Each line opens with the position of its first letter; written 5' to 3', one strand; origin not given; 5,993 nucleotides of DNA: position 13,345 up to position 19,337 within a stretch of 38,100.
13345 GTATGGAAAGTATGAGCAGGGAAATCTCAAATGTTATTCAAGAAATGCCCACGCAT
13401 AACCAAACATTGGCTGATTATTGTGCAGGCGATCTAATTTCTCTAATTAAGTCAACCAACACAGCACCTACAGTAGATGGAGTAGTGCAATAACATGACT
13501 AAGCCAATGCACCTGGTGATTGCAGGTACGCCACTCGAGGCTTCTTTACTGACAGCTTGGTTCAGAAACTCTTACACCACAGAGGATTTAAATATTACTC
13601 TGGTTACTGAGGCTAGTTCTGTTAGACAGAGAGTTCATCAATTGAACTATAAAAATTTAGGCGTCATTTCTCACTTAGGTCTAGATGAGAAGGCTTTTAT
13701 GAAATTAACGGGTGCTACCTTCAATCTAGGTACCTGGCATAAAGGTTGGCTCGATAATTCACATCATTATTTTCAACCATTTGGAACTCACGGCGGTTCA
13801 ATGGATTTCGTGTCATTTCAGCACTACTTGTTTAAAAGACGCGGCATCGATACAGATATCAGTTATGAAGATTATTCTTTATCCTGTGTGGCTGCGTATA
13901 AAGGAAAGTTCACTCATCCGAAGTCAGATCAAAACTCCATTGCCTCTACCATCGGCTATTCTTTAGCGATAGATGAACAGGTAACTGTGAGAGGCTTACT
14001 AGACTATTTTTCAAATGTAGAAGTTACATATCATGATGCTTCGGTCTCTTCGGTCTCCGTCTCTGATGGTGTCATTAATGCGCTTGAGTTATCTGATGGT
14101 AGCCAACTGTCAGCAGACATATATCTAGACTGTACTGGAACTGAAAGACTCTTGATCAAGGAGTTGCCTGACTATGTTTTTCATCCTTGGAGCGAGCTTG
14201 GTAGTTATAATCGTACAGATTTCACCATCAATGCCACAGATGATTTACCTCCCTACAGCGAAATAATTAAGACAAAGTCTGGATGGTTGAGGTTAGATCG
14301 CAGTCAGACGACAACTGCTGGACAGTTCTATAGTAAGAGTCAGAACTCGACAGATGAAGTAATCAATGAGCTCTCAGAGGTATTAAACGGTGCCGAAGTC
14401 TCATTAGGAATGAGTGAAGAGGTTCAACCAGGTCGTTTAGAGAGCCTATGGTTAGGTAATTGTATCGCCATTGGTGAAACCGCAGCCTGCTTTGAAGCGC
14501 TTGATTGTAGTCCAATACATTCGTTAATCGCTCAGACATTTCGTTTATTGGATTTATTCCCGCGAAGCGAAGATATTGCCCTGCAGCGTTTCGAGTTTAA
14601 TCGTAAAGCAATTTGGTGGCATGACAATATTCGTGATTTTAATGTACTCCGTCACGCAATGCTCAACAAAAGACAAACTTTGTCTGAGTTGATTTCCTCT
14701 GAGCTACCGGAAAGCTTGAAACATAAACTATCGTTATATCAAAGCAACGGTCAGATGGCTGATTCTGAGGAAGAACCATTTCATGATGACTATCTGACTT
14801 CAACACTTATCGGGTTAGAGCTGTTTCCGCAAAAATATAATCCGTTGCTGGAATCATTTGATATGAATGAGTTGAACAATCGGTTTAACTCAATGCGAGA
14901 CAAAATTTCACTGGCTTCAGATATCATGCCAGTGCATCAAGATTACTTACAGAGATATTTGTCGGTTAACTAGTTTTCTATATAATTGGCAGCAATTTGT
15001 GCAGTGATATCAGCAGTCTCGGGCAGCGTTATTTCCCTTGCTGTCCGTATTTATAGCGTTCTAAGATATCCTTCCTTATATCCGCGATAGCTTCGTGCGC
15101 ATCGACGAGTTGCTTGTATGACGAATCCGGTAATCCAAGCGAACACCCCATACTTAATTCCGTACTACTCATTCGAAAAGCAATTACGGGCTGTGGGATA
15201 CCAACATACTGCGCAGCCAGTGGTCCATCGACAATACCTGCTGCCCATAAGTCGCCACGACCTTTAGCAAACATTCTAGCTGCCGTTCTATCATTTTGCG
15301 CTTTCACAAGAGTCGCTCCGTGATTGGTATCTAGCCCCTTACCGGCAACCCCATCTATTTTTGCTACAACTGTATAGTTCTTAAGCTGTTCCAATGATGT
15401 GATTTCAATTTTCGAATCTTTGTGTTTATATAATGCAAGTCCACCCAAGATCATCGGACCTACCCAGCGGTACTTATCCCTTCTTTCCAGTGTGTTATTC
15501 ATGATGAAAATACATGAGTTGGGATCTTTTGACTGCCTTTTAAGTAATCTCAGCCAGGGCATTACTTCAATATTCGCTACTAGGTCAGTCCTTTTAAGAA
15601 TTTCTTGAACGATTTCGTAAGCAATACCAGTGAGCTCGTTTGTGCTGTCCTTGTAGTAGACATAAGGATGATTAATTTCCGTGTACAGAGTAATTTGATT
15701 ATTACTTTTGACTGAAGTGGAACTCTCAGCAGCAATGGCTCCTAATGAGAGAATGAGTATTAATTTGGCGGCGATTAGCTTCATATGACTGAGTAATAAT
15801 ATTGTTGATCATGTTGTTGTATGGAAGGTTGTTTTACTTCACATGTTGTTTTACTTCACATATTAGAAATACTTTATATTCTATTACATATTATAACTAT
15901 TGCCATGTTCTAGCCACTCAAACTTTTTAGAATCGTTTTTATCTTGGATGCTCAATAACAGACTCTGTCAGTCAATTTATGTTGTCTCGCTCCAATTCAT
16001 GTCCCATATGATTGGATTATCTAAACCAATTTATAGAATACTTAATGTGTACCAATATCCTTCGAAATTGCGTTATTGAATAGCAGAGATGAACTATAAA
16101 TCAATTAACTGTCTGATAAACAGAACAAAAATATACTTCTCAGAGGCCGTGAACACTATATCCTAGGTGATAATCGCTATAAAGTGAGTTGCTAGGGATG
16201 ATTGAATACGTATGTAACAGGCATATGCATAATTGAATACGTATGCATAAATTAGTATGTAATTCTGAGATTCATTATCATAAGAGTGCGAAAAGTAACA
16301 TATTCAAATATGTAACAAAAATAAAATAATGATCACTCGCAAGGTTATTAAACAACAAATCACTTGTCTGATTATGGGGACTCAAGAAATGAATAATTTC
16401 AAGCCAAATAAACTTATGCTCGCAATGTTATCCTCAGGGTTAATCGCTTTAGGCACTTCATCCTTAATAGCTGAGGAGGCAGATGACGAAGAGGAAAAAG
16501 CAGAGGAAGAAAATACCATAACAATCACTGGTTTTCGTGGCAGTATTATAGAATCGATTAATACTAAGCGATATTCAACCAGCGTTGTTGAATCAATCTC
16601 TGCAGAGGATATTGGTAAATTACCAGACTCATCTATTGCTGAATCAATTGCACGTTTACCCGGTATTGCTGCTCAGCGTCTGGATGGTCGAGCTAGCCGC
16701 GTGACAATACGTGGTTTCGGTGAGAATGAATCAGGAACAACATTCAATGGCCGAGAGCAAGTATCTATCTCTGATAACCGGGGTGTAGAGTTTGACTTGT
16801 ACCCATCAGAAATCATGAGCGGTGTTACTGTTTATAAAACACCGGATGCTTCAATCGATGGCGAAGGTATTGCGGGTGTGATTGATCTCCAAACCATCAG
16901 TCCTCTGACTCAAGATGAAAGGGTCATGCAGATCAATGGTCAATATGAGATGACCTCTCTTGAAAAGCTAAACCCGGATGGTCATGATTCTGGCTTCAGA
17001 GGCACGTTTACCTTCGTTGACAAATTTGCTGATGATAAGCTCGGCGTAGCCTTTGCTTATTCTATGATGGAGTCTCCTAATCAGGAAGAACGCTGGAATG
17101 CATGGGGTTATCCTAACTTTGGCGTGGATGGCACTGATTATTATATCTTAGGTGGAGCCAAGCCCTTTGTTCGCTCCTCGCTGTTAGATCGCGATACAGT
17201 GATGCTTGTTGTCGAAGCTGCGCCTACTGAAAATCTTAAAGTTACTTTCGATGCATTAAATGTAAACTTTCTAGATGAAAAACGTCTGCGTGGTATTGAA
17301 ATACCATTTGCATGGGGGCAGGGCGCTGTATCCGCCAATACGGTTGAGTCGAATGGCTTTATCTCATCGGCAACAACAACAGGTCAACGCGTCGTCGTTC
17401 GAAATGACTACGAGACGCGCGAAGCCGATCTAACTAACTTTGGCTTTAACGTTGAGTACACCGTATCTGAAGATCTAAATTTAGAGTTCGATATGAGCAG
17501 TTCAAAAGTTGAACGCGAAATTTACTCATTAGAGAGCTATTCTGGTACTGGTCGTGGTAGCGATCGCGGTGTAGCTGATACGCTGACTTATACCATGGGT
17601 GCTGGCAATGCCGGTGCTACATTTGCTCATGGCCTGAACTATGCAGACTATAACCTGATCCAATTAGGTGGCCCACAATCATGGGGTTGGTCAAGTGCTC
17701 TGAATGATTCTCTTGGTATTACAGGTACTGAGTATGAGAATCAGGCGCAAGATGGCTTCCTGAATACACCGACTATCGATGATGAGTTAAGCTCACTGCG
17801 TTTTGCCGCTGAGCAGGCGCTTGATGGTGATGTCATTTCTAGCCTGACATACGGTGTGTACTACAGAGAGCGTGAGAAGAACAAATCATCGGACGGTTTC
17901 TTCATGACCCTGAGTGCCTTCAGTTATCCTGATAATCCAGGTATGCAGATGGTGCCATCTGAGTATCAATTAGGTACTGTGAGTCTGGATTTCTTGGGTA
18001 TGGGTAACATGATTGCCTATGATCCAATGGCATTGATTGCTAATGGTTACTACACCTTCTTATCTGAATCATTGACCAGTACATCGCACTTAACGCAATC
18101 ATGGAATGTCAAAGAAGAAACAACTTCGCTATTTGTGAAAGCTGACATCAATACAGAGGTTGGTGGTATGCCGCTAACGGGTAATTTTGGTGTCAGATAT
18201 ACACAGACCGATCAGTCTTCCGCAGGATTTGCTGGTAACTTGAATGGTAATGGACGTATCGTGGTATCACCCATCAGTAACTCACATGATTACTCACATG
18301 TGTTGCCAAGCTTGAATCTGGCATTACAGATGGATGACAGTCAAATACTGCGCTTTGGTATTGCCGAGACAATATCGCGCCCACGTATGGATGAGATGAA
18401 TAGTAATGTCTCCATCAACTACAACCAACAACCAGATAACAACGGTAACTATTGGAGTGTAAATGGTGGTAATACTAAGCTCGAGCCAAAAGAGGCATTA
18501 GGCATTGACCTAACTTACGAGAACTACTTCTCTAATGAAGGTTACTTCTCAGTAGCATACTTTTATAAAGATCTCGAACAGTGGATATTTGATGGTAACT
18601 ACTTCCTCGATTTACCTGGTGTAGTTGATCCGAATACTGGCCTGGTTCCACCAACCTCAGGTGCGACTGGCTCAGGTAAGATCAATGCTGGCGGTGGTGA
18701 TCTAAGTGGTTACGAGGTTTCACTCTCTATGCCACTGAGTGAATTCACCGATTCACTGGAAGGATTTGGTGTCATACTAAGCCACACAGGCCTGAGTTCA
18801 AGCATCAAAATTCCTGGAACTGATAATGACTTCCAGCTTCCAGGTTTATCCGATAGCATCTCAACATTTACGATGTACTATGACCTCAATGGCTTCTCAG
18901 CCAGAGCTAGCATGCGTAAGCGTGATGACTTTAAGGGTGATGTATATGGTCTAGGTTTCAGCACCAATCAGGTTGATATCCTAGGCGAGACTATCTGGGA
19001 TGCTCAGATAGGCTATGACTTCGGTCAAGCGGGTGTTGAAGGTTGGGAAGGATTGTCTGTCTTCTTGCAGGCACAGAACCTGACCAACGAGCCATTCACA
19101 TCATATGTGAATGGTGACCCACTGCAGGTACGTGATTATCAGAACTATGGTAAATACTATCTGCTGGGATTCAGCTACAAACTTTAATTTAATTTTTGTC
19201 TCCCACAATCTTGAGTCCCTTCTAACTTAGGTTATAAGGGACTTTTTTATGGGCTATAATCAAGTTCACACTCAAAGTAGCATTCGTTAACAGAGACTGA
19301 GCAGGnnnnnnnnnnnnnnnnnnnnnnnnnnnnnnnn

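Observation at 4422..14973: TonB-receptor-linked tailoring cassette with no CAZyme: sulfotransferase / TBDR / SAM-MTase / 844-aa B12-type radical SAM / halogenase + dead halogenase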

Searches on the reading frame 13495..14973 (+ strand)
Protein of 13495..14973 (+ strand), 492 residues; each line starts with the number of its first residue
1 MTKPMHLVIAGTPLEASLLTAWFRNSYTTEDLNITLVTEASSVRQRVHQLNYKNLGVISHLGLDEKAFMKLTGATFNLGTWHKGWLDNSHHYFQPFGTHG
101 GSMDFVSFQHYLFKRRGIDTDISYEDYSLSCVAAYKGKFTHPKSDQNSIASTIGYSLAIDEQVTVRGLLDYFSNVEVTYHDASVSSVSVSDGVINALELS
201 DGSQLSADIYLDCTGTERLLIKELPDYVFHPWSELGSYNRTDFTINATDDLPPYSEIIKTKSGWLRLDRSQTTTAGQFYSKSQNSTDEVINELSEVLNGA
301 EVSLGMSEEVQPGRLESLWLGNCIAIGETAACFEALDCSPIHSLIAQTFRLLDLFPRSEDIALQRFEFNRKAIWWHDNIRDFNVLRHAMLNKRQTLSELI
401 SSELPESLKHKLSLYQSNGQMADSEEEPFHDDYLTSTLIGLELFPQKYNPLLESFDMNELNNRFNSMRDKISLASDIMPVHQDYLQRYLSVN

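Call 3: search_protein_families(library=pfam, proteins=[window:13495-14973:+], max_evalue=0.01)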
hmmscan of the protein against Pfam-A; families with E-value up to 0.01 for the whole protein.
window:13495-14973:+ (492 aa): 1 family
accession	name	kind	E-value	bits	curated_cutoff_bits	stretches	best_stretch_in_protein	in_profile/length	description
PF04820.20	Trp_halogenase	-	4.4e-65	220.8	21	1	7-455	2-456/458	Tryptophan halogenase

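Call 4: search_protein_families(library=ncbifam, proteins=[window:13495-14973:+], max_evalue=0.01)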
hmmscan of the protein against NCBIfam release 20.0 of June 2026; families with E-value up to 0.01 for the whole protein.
window:13495-14973:+ (492 aa): 1 family
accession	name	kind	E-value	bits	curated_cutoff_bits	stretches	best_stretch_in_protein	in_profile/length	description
NF005303.0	PRK06834.1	subfamily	0.0099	14.5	625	0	138-246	76-183/488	hypothetical protein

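Call 69: find_homologous_proteins(query=window:13495-14970:+, max_evalue=1e-10)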
Query window:13495-14970:+ (492 aa): 33 proteins with E <= 1e-10 among 8000 candidates.
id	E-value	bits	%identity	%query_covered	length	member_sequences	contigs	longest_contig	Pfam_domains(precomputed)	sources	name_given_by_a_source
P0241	0.0e+0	1111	99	100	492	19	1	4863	PF04820.21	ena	-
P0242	2.7e-274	928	82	99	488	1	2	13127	PF04820.21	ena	-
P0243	5.2e-229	779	68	100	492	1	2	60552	PF04820.21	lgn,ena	-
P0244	4.3e-49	186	30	86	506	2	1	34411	PF01266.31,PF04820.21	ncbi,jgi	ncbi:MAG: tryptophan halogenase family protein [Steroidobacteraceae bacterium]|jgi:tryptophan haloge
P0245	1.1e-48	184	30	86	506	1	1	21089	PF01266.31,PF04820.21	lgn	-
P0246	6.8e-47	179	28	87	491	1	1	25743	PF04820.21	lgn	-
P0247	8.2e-44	168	27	93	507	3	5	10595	PF04820.21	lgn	-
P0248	8.2e-42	162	26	87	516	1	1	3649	PF04820.21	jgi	jgi:tryptophan halogenase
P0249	3.8e-36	143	29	87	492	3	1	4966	PF04820.21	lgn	-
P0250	9.4e-36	142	29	87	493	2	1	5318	PF04820.21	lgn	-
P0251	2.1e-34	137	29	87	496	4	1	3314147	PF04820.21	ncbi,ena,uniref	ncbi:tryptophan halogenase family protein [Brevundimonas sp.]|uniref:tryptophan halogenase family pr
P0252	1.1e-33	135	26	87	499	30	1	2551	PF04820.21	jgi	jgi:tryptophan halogenase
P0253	2.1e-33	134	26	90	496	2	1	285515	PF04820.21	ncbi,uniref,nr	ncbi:tryptophan 7-halogenase [Sphingomonas sp. IC-56]|uniref:tryptophan halogenase family protein n=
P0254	2.9e-33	134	28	87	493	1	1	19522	PF04820.21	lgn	-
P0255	3.1e-33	133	28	87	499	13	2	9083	PF04820.21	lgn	-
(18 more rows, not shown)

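Call 70: find_encoding_contigs(protein=P0243, flank=10000, max_places=2)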
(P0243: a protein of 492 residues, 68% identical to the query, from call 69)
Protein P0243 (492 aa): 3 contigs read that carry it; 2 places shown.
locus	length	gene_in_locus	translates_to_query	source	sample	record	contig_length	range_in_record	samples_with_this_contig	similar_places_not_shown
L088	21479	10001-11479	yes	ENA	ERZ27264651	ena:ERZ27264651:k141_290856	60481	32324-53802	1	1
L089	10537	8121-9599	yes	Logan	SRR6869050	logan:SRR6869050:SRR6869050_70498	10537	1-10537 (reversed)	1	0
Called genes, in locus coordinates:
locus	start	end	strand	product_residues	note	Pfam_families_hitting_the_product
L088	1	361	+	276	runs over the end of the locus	PF00685:Sulfotransfer_1, PF13469:Sulfotransfer_3 (weak)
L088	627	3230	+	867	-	PF07715:Plug, PF00593:TonB_dep_Rec_b-barrel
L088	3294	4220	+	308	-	PF13489:Methyltransf_23 (weak), PF13649:Methyltransf_25 (weak), PF13847:Methyltransf_31 (weak)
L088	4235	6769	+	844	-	PF04055:Radical_SAM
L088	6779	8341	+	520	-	PF07719:TPR_2 (faint), PF13428:TPR_14 (faint), PF00685:Sulfotransfer_1, PF13469:Sulfotransfer_3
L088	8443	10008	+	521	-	PF04820:Trp_halogenase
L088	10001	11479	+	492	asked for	PF04820:Trp_halogenase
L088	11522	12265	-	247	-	PF00497:SBP_bac_3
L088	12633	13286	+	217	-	-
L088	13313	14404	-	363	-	PF01926:MMR_HSR1, PF02421:FeoB_N, PF06071:YchF-GTPase_C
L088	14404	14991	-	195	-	PF01195:Pept_tRNA_hydro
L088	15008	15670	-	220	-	PF01386:Ribosomal_L25p, PF14693:Ribosomal_TL5_C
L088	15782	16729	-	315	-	PF13793:Pribosyltran_N, PF00156:Pribosyltran, PF14572:Pribosyl_synth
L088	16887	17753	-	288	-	PF00288:GHMP_kinases_N, PF08544:GHMP_kinases_C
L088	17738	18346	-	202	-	PF03550:LolB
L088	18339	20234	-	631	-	PF12895:ANAPC3 (faint), PF25062:ARM_TT21_N (faint), PF13428:TPR_14 (faint), PF23914:TPR_CcmH_CycH (faint), PF13371:TPR_9, PF14559:TPR_19, PF13432:TPR_16 (weak), PF14559:TPR_19 (weak), +10 more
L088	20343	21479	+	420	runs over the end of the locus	PF05201:GlutR_N, PF01488:Shikimate_DH, PF00745:GlutR_dimer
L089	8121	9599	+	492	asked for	PF04820:Trp_halogenase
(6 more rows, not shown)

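Call 80: search_protein_families(library=pfam, proteins=[L088:6779-8338:+, L088:12633-13283:+], max_evalue=0.001)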
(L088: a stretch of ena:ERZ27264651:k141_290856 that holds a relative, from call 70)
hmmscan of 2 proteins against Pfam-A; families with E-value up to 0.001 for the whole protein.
L088:6779-8338:+ (520 aa): 7 families
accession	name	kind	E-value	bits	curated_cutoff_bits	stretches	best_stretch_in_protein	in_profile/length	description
PF13469.12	Sulfotransfer_3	-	7.9e-42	144.4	27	1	276-467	1-216/216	Sulfotransferase family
PF00685.33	Sulfotransfer_1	-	1.5e-13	51.2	22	1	276-489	3-207/255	Sulfotransferase domain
PF07719.23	TPR_2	-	6.4e-08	32.6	27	0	209-234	1-26/34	Tetratricopeptide repeat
PF13428.12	TPR_14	-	1.3e-05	25.9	23.5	0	210-237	2-29/44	Tetratricopeptide repeat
PF13424.12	TPR_12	-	2.2e-05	25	30.1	0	86-132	26-73/77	Tetratricopeptide repeat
PF13181.12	TPR_8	-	5.2e-05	23.5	25.7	0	105-131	2-28/34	Tetratricopeptide repeat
PF14559.12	TPR_19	-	0.00098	19.8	25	0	151-181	4-34/68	Tetratricopeptide repeat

L088:12633-13283:+ (217 aa): 0 families

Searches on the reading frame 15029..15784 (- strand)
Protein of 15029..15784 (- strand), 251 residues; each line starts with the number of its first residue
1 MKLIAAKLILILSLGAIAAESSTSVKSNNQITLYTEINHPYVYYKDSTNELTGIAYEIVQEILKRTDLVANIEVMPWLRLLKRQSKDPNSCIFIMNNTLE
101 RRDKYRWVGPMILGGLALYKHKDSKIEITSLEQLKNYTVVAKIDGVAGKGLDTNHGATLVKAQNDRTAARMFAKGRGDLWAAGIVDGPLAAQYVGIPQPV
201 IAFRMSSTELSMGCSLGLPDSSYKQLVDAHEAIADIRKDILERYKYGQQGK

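Call 3: search_protein_families(library=pfam, proteins=[window:15029-15784:-], max_evalue=0.01)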
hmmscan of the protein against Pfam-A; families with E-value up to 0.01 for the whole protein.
window:15029-15784:- (251 aa): 1 family
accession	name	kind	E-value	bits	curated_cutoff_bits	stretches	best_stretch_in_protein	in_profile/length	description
PF00497.25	SBP_bac_3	-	2.4e-08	34.3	26.4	1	36-175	6-120/132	Bacterial extracellular solute-binding proteins, family 3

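Call 4: search_protein_families(library=ncbifam, proteins=[window:15029-15784:-], max_evalue=0.01)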
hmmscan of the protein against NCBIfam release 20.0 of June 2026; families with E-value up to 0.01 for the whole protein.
window:15029-15784:- (251 aa): 1 family
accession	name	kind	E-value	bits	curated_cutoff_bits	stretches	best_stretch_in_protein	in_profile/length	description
NF008426.0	PRK11260.1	equivalog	6e-07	29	312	1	5-176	16-190/266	cystine ABC transporter substrate-binding protein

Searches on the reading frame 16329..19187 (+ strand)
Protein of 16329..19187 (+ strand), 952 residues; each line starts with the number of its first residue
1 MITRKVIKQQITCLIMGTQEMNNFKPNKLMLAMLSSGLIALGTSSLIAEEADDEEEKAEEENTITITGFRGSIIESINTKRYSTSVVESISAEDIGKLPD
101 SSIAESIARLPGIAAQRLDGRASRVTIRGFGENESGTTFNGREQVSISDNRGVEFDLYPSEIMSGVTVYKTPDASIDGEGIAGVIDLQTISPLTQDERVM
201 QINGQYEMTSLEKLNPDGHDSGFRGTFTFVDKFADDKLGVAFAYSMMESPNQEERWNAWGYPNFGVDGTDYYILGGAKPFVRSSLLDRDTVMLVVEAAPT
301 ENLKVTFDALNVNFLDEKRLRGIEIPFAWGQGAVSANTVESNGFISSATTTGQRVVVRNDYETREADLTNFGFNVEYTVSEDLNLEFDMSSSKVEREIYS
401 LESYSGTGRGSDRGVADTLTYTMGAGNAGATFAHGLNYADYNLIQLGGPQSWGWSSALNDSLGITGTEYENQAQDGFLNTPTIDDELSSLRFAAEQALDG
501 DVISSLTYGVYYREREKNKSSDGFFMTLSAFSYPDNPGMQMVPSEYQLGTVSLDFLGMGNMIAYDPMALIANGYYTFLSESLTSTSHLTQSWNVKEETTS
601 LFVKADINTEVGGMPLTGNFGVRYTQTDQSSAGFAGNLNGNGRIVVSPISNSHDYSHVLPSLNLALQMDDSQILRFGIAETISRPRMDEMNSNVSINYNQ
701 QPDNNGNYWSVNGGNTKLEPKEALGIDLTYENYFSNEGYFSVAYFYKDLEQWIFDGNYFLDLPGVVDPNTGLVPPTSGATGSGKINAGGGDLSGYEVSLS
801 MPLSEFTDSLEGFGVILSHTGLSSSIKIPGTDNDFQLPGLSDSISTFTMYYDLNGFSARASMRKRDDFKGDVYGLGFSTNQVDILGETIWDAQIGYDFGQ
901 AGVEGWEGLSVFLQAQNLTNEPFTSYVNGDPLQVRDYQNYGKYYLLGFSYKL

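Call 3: search_protein_families(library=pfam, proteins=[window:16329-19187:+], max_evalue=0.01)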
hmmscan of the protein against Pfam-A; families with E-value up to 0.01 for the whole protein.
window:16329-19187:+ (952 aa): 2 families
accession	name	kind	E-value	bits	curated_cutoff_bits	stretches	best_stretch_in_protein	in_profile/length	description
PF00593.30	TonB_dep_Rec_b-barrel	-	2.6e-23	84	27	1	435-918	13-436/436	TonB dependent receptor-like, beta-barrel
PF07715.20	Plug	-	6.9e-17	62.3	23.9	1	80-184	2-107/107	TonB-dependent Receptor Plug Domain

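Call 4: search_protein_families(library=ncbifam, proteins=[window:16329-19187:+], max_evalue=0.01)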
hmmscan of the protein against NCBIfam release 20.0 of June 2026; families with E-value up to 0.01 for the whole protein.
window:16329-19187:+ (952 aa): 1 family
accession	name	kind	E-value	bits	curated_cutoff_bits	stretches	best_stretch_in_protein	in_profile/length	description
TIGR01782.1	TonB-Xanth-Caul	subfamily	5.9e-160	534.4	310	1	63-951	3-867/868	TonB-dependent receptor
